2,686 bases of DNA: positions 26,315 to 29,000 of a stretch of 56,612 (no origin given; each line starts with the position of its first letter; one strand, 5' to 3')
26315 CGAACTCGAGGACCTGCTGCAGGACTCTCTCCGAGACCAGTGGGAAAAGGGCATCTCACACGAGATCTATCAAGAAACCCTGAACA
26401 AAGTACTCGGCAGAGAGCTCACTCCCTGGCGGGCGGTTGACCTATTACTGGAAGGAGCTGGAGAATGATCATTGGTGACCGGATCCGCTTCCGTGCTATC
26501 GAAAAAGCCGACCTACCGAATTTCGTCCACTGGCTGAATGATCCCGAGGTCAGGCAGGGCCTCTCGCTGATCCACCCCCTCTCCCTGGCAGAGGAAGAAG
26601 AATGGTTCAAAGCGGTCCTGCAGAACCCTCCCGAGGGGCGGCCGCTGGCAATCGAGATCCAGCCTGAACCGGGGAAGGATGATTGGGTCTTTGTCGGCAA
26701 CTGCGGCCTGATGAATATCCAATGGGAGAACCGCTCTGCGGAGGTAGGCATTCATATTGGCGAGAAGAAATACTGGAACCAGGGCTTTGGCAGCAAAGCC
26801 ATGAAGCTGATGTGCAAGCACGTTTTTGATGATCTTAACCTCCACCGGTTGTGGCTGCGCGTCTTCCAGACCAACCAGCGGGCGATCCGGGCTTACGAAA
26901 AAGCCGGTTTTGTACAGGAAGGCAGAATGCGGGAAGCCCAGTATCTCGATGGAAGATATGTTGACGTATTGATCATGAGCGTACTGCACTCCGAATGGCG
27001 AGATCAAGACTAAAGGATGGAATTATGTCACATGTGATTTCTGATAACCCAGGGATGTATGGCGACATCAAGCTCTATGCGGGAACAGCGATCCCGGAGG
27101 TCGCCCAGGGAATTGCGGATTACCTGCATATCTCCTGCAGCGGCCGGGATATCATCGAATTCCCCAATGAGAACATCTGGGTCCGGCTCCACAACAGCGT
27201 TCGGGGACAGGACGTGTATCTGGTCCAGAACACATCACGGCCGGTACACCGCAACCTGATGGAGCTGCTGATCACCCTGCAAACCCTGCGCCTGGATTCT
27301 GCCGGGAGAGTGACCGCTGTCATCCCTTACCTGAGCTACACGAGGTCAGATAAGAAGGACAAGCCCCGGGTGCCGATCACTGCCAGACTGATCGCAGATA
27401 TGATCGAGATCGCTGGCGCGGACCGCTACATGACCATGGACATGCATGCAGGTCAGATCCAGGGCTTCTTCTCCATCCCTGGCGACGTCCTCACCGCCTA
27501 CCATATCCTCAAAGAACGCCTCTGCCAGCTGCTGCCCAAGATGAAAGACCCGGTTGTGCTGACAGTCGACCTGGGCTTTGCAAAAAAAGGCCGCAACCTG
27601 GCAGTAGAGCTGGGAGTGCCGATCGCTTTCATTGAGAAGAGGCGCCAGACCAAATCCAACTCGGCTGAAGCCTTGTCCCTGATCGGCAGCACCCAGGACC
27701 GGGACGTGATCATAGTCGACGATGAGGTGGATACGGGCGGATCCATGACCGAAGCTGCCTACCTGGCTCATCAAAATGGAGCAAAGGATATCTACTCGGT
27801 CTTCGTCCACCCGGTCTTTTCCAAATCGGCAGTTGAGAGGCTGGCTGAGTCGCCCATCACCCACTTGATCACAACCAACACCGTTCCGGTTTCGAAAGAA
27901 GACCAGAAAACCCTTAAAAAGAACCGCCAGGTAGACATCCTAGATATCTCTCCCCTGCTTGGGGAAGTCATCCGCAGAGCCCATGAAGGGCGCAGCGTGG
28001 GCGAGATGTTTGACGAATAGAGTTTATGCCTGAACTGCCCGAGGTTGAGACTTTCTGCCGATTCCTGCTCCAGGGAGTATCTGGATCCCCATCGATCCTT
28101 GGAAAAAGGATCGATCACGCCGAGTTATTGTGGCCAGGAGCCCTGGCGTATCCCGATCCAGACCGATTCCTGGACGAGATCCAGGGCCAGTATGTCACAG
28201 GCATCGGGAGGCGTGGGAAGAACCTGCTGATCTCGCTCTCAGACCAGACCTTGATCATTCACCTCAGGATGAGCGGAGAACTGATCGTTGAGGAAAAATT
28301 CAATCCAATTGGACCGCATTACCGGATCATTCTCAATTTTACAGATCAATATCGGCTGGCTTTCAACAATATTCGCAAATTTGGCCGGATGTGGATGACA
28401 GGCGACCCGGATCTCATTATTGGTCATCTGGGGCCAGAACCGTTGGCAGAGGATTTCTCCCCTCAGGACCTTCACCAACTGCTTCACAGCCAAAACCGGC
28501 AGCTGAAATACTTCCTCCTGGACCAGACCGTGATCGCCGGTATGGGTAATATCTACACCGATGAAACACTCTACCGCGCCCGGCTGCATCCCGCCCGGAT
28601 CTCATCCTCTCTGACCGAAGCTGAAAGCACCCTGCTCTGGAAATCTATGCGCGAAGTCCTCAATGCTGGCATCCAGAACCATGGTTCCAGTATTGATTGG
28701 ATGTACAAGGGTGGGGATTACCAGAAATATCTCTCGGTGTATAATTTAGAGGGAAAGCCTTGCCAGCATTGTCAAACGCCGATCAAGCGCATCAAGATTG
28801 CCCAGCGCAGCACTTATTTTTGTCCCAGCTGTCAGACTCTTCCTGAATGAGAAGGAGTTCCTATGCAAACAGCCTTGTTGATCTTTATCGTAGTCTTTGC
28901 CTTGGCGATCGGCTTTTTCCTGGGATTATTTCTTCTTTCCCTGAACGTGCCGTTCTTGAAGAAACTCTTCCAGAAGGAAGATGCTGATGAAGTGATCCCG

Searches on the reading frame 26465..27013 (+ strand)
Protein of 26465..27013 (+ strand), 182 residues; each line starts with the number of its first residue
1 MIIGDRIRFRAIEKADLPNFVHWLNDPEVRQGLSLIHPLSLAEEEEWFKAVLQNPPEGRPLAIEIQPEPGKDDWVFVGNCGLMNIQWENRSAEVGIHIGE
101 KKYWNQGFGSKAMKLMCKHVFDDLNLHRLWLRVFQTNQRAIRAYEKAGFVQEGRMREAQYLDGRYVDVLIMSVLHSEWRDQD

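Call 6: search_protein_families(library=pfam, proteins=[window:26465-27013:+])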
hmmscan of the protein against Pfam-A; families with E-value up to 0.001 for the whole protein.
window:26465-27013:+ (182 aa): 5 families
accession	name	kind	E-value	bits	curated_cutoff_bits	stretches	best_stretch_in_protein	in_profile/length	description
PF13302.13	Acetyltransf_3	-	8.4e-29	101.5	25.4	1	6-150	1-138/138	Acetyltransferase (GNAT) domain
PF00583.31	Acetyltransf_1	-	2e-11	44.6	20.7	1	55-149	31-116/116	Acetyltransferase (GNAT) family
PF13523.12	Acetyltransf_8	-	8.5e-11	42.1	27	1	93-154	79-142/145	Acetyltransferase (GNAT) domain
PF13420.13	Acetyltransf_4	-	4.5e-10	40.2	24.3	1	10-169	2-154/155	Acetyltransferase (GNAT) domain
PF13508.13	Acetyltransf_7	-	0.00028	21.6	27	1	100-150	37-83/84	Acetyltransferase (GNAT) domain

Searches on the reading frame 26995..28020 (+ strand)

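Call 6: search_protein_families(library=pfam, proteins=[window:26995-28020:+])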
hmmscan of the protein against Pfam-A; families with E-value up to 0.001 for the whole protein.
window:26995-28020:+ (341 aa): 4 families
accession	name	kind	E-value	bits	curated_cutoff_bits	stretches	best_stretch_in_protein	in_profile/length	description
PF13793.12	Pribosyltran_N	-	2.8e-38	130.8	25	1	25-141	1-117/117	N-terminal domain of ribose phosphate pyrophosphokinase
PF14572.12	Pribosyl_synth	-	5.8e-20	72.4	27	1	223-339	71-183/184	Phosphoribosyl synthetase-associated domain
PF00156.33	Pribosyltran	-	2.1e-09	37.3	26.3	1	184-272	29-124/158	Phosphoribosyl transferase domain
PF14681.12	UPRTase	-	0.00094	19.1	27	0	208-286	93-171/206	Uracil phosphoribosyltransferase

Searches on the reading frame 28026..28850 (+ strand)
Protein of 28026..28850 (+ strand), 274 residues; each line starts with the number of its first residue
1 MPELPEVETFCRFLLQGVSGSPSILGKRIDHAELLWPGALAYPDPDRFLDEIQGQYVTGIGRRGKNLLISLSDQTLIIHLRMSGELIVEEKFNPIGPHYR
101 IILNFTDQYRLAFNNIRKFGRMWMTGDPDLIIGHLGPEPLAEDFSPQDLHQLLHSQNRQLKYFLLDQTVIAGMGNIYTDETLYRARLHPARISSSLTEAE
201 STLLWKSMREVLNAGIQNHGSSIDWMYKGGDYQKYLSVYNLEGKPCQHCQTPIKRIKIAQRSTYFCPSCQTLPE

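Call 6: search_protein_families(library=pfam, proteins=[window:28026-28850:+])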
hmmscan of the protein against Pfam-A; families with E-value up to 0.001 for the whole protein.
window:28026-28850:+ (274 aa): 3 families
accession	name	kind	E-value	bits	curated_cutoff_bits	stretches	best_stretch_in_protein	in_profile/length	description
PF01149.29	Fapy_DNA_glyco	-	1.8e-29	103.2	25.5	1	1-122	1-117/117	Formamidopyrimidine-DNA glycosylase N-terminal domain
PF06831.19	H2TH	-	6.6e-29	100.2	34.7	1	135-223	1-89/93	Formamidopyrimidine-DNA glycosylase H2TH domain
PF06827.20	zf-FPG_IleRS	-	2.5e-10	40.4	21.3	1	243-271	1-29/30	Zinc finger found in FPG and IleRS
